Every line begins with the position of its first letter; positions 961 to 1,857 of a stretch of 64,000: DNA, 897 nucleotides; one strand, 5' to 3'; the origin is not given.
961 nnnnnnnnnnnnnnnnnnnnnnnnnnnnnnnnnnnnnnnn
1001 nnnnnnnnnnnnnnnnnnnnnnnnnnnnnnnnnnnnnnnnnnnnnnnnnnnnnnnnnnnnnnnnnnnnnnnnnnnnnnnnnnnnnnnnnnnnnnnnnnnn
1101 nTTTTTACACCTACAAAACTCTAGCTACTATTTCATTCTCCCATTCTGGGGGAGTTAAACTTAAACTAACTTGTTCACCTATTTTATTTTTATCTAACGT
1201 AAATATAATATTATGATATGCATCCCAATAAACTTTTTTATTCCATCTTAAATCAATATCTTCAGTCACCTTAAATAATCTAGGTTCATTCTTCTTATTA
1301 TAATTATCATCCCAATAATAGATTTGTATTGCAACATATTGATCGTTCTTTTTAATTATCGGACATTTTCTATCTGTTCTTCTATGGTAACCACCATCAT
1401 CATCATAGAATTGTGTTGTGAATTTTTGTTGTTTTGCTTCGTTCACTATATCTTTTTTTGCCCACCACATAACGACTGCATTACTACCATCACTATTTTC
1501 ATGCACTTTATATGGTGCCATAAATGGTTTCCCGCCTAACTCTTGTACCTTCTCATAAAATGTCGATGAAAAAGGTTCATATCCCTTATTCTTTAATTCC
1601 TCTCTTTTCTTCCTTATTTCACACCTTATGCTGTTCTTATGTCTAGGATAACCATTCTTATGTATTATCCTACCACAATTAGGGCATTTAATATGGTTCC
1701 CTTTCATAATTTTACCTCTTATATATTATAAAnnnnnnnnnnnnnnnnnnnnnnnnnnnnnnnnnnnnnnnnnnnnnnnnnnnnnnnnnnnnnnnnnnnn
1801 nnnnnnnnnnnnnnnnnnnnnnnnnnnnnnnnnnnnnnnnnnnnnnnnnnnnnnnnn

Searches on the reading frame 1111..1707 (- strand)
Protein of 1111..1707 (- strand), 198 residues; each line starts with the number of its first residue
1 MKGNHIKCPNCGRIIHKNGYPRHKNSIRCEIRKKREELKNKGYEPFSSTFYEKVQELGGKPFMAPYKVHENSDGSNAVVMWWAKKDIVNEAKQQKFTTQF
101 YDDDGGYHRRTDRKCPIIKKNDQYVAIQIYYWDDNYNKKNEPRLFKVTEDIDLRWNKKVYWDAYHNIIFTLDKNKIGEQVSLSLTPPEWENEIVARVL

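Call 47: search_protein_families(library=phrogs, proteins=[window:1111-1707:-], max_evalue=0.001)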
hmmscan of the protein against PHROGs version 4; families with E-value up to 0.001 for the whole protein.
window:1111-1707:- (198 aa): 0 families

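Call 57: find_encoding_contigs(protein=window:1111-1707:-, flank=10000, max_places=4)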
Protein window:1111-1707:- (198 aa): 2 contigs read that carry it; 1 place shown.
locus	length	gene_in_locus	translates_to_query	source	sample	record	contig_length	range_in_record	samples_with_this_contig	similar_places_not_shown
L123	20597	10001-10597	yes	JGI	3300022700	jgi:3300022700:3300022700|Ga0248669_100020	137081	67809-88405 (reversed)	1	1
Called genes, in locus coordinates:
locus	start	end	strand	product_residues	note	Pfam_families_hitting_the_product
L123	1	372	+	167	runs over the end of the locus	-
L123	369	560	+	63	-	-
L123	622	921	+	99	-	-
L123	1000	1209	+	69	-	-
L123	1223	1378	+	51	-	-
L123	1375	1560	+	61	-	-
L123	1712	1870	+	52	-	-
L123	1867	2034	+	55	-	-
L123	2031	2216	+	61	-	-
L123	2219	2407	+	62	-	-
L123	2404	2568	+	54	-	-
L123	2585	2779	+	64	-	-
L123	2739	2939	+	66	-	-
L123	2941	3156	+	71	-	-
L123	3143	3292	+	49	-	-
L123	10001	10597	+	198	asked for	-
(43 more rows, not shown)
